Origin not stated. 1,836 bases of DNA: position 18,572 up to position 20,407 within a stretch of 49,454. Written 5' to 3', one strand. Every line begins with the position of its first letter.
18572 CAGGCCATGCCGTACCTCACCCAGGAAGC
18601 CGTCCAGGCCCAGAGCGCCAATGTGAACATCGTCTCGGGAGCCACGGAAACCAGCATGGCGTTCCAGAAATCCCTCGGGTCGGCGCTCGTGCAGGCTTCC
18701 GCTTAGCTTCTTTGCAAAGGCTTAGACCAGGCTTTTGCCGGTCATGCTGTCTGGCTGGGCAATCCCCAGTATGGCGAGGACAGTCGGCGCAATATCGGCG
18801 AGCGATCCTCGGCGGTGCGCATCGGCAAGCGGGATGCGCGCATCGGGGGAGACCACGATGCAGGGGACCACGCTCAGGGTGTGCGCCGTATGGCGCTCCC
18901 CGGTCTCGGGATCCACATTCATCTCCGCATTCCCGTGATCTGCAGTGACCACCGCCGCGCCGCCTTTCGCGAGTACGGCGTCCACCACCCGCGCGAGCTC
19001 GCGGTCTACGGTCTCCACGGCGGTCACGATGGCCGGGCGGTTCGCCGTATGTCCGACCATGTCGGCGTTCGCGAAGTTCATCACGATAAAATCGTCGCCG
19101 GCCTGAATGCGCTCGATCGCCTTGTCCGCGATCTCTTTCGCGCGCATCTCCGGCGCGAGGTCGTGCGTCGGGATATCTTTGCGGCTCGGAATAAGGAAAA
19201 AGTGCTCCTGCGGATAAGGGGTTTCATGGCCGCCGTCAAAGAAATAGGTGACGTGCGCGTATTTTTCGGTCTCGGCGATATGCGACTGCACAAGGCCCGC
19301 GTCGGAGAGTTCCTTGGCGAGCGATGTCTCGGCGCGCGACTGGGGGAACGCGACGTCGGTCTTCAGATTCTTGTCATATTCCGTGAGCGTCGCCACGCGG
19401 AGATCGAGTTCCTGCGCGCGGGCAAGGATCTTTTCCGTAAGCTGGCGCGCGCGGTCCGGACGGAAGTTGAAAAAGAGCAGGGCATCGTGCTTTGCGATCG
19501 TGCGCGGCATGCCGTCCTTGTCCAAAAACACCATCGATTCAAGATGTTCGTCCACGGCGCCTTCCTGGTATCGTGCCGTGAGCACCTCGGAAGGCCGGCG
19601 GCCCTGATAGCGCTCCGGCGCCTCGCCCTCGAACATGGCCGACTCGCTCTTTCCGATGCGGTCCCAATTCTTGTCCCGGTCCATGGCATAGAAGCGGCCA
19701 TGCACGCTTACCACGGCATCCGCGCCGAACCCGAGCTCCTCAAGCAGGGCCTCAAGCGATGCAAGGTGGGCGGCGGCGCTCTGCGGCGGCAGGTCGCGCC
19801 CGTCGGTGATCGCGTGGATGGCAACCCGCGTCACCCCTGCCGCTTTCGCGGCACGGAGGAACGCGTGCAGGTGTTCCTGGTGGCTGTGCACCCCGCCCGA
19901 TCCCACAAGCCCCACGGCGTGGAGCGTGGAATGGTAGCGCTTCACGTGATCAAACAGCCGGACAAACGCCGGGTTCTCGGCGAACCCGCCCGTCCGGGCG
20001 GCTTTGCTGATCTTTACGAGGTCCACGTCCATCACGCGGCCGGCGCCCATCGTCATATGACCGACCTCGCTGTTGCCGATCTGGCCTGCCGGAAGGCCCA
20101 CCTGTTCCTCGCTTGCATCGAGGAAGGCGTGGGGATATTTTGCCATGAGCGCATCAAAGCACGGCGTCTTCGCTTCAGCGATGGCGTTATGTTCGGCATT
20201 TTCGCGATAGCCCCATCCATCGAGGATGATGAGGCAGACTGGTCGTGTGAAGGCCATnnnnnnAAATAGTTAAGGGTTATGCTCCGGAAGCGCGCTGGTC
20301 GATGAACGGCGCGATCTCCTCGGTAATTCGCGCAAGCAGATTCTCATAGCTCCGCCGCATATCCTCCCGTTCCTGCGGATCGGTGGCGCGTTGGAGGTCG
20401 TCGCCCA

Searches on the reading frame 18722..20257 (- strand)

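Call 7: search_protein_families(library=pfam, proteins=[window:18722-20257:-], max_evalue=0.01)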
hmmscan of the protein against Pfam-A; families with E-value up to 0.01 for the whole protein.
window:18722-20257:- (511 aa): 4 families
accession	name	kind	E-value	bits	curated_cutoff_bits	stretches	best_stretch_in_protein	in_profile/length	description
PF01676.23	Metalloenzyme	-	1.5e-69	234.8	24.3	1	6-499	2-250/252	Metalloenzyme superfamily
PF06415.18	iPGM_N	-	4.7e-63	213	27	1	83-296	1-217/217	BPG-independent PGAM N-terminus (iPGM_N)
PF00884.28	Sulfatase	-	2.2e-06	27.7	25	1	324-499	173-301/301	Sulfatase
PF01663.27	Phosphodiest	-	2.1e-05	24.8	23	1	299-449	73-226/342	Type I phosphodiesterase / nucleotide pyrophosphatase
